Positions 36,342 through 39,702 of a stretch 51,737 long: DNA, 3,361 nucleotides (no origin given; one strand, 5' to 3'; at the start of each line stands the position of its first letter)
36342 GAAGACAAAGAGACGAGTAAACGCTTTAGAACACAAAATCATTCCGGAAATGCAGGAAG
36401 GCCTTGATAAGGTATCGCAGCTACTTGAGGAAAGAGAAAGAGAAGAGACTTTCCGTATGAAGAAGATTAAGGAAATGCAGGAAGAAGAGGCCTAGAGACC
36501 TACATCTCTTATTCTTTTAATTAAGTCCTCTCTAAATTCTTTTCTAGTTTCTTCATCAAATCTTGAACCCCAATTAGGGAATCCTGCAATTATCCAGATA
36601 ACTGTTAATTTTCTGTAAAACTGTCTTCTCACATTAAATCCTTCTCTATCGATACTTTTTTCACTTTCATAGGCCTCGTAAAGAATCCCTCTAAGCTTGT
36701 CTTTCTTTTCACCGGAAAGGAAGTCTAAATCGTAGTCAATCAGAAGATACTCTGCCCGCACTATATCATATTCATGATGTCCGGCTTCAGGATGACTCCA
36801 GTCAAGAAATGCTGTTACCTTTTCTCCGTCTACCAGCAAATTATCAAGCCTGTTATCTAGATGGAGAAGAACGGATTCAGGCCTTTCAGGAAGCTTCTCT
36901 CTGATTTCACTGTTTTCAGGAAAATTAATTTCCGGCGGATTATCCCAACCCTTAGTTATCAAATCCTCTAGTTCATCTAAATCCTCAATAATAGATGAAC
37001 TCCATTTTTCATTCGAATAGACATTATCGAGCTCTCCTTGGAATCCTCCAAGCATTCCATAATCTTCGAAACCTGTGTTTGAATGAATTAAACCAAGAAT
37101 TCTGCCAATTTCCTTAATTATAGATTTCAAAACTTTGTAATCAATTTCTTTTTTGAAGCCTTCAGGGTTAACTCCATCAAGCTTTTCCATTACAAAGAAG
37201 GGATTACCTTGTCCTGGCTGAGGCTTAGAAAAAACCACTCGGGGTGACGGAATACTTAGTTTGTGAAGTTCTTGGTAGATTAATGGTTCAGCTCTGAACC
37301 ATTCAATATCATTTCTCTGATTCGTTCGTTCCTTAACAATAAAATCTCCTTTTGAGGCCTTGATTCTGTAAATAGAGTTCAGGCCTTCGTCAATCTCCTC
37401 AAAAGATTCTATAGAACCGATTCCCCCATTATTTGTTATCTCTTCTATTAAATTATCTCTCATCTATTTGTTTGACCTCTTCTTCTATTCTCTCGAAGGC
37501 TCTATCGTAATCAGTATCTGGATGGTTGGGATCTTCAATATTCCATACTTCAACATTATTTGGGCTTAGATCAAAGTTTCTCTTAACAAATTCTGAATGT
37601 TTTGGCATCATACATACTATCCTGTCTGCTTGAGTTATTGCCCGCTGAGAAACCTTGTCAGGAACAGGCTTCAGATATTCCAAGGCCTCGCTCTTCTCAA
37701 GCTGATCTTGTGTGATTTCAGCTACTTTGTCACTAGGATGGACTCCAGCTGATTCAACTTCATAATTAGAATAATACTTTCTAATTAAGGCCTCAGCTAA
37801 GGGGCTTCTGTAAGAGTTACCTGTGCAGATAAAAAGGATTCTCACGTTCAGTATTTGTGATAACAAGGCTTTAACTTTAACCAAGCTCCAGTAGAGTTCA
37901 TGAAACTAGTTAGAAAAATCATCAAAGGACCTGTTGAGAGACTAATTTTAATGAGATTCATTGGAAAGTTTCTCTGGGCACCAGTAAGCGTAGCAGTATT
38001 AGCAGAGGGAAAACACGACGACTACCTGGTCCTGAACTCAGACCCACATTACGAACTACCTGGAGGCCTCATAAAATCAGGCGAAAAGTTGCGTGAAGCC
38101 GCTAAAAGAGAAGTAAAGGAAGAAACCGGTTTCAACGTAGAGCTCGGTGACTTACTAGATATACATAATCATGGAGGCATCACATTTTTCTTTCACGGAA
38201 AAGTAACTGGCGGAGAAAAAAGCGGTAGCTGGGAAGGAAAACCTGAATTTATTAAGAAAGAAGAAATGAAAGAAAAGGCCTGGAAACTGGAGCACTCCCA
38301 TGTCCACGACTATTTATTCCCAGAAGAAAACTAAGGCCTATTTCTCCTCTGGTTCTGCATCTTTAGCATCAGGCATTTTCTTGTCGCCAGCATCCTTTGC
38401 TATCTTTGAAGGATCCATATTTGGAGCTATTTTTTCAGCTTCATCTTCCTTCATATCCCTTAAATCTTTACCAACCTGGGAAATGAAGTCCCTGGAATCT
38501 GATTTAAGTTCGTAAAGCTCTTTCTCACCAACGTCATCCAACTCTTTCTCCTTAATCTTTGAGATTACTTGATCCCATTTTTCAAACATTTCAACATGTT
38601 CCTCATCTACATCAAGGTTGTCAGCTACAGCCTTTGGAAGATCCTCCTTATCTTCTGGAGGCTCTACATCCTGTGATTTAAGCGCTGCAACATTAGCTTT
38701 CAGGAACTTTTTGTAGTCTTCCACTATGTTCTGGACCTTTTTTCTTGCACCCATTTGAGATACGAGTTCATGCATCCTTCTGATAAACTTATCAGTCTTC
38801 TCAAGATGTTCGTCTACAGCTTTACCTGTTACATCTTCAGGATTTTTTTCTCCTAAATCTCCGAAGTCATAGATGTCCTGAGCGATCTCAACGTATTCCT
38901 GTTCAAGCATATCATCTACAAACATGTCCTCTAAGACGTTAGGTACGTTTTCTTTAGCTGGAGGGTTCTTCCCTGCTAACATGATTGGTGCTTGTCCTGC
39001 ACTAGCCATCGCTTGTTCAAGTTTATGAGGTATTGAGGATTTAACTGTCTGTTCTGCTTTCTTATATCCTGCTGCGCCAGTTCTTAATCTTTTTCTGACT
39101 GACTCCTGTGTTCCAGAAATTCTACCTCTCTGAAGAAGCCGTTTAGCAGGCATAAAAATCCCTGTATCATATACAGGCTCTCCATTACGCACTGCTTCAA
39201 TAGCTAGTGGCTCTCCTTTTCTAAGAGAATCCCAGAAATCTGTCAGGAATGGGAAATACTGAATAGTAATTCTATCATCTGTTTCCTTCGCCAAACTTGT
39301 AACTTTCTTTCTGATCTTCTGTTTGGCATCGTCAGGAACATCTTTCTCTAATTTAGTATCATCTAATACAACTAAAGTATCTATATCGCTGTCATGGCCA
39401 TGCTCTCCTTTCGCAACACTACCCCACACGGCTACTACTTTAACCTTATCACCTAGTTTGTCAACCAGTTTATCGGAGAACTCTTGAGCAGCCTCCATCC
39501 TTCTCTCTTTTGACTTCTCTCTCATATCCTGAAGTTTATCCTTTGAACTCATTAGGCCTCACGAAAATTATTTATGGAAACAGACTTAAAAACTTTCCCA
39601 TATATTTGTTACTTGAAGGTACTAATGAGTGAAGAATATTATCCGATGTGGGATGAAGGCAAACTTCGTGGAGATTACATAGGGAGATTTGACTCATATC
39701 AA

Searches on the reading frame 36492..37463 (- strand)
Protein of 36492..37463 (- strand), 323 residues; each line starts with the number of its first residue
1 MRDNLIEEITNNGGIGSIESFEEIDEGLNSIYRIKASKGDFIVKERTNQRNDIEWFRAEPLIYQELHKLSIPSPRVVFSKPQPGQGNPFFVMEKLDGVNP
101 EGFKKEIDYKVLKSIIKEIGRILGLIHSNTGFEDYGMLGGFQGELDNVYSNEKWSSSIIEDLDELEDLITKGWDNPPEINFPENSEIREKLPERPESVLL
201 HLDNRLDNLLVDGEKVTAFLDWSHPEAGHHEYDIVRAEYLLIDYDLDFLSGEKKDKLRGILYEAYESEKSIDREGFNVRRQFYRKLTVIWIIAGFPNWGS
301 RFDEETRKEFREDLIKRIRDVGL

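Call 24: search_protein_families(library=pfam, proteins=[window:36492-37463:-], max_evalue=0.01)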
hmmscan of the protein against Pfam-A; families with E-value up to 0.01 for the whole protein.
window:36492-37463:- (323 aa): 1 family
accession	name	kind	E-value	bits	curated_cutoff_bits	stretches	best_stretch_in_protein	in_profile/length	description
PF01636.29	APH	-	5.9e-18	65.9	23.2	1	24-237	5-209/239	Phosphotransferase enzyme family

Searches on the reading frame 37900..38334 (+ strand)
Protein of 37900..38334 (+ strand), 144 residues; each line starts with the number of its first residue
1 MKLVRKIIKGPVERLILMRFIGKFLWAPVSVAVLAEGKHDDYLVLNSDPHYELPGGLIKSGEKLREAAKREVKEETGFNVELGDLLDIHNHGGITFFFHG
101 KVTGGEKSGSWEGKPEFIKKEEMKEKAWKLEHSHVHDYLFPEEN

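Call 24: search_protein_families(library=pfam, proteins=[window:37900-38334:+], max_evalue=0.01)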
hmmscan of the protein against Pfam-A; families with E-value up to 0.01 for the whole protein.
window:37900-38334:+ (144 aa): 1 family
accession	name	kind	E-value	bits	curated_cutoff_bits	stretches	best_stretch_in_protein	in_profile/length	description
PF00293.34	NUDIX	-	1.5e-12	48.1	21.1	1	29-107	4-100/134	NUDIX domain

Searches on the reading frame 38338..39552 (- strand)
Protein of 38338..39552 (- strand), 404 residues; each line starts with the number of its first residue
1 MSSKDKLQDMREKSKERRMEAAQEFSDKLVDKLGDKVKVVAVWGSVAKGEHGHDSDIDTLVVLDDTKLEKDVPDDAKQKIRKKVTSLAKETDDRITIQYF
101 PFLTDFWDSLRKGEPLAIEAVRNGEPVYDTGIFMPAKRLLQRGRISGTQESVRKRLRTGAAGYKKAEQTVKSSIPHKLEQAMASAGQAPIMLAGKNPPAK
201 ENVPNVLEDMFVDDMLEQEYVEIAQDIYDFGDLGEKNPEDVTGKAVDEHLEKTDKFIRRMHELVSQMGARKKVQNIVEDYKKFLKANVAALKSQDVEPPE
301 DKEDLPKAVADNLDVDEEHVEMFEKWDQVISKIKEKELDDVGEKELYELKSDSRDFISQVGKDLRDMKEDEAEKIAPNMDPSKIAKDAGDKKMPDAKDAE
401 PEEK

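Call 24: search_protein_families(library=pfam, proteins=[window:38338-39552:-], max_evalue=0.01)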
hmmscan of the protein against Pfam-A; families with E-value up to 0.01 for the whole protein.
window:38338-39552:- (404 aa): 3 families
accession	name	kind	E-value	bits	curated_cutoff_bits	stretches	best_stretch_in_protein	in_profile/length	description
PF01909.29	NTP_transf_2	-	7.7e-10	39.5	21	1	26-102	5-79/93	Nucleotidyltransferase domain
PF18765.7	Polbeta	-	1.2e-06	29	26.9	1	35-75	11-43/93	Polymerase beta, Nucleotidyltransferase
PF22600.2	MTPAP-like_central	-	0.0021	18.6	27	1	11-93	15-89/139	Poly(A) RNA polymerase, mitochondrial-like, central palm domain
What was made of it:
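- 38338..39552 (-): 404-aa Pol-beta-superfamily nucleotidyltransferase, co-directional and downstream. It is a frequent third member of the module. PF01909, E 7.7e-10 (call 24).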

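Call 61: search_solved_structures(query=window:38338-39552:-, max_evalue=1)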
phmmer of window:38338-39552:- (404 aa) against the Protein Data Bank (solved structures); distinct sequences matched with E-value up to 1: 9.
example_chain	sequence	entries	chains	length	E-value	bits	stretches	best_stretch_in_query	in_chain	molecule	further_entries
6p01_A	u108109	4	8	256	4.4e-05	26.5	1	14-67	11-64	Kanamycin nucleotidyltransferase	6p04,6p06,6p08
6nlt_A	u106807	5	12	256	0.00016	24.7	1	14-67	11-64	Kanamycin nucleotidyltransferase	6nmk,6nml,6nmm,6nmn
1kan_A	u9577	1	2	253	0.00016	24.7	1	14-67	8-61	KANAMYCIN NUCLEOTIDYLTRANSFERASE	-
1kny_A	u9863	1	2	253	0.00016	24.7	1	14-67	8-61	KANAMYCIN NUCLEOTIDYLTRANSFERASE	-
6un8_A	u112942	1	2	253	0.00016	24.7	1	14-67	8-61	Aminoglycoside NucleotidylTransferase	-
7q74_A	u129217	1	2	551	0.019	17.9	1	6-104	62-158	Poly(A) polymerase pla1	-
7q72_A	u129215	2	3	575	0.02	17.8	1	6-104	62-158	Poly(A) polymerase pla1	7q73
1nt2_B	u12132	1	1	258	0.081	15.8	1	266-386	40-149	conserved hypothetical protein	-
1wot_A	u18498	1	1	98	0.28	14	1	40-67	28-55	PUTATIVE MINIMAL NUCLEOTIDYLTRANSFERASE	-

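Call 62: search_protein_families(library=ncbifam, proteins=[window:38338-39552:-], max_evalue=0.1)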
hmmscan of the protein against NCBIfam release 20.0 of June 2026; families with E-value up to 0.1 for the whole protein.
window:38338-39552:- (404 aa): 9 families
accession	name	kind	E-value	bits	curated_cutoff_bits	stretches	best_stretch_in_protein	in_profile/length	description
NF033061.1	ANT_4p_I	equivalog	2.1e-08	34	350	1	12-72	5-65/253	ANT(4')-I family aminoglycoside nucleotidyltransferase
NF000181.1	ANT_4p_Ia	exception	2e-06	27.4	500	1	14-66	8-60/253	aminoglycoside O-nucleotidyltransferase ANT(4')-Ia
NF000079.1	ANT_4p_Ib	exception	2.3e-05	24.1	500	1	15-67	11-63/256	aminoglycoside O-nucleotidyltransferase ANT(4')-Ib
NF047752.1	MntA_antitoxin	equivalog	3.9e-05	23.5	60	1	36-90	6-55/106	type VII toxin-antitoxin system MntA family adenylyltransferase antitoxin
NF051895.1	anti_phage_HalB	equivalog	0.0015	18.2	190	1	41-69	3-31/211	anti-phage Hailong system nucleotidyltransferase HalB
NF012212.1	ANT_9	subfamily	0.011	15.1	340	1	28-91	12-70/249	aminoglycoside nucleotidyltransferase ANT(9)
NF006981.0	PRK09450.2-1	equivalog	0.011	14.2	802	1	36-106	112-178/638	class I adenylate cyclase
TIGR00720.1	sda_mono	equivalog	0.028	13.3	345.1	1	19-85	22-90/450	L-serine ammonia-lyase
NF004670.1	PRK06009.1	equivalog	0.056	13.9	124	0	279-333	2-55/108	flagellar hook assembly protein FlgD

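Call 80: search_protein_families(library=padloc, proteins=[window:38338-39552:-], max_evalue=0.01)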
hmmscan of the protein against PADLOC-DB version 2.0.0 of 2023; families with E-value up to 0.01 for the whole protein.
window:38338-39552:- (404 aa): 11 families
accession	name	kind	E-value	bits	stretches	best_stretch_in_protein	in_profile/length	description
PDLC04903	PDC-S09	-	2.8e-11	41.7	1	16-97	5-82/108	-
PDLC04368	PDC-M05A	-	2.1e-07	29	1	28-70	98-140/201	-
PDLC04904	PDC-S09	-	2.9e-07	28.6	1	19-67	9-55/104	-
PDLC04902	PDC-S09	-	5.2e-07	27.9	1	36-66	20-50/97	-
PDLC04907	PDC-S09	-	5.3e-07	27.8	1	14-108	6-93/114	-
PDLC04906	PDC-S09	-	4.9e-06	24.8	1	18-67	7-54/98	-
PDLC00790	Cyclase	-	7.5e-06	23.5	1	7-91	41-129/310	oligonucleotide-cyclase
PDLC04369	PDC-M05A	-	9.4e-05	20.1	1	25-64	91-130/201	-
PDLC04372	PDC-M05A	-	0.00011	20.6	1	27-84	66-125/167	-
PDLC04778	PDC-M70A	-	0.0003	18.2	1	13-85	24-93/355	-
PDLC04905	PDC-S09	-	0.0019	16.5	1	36-67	20-52/101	-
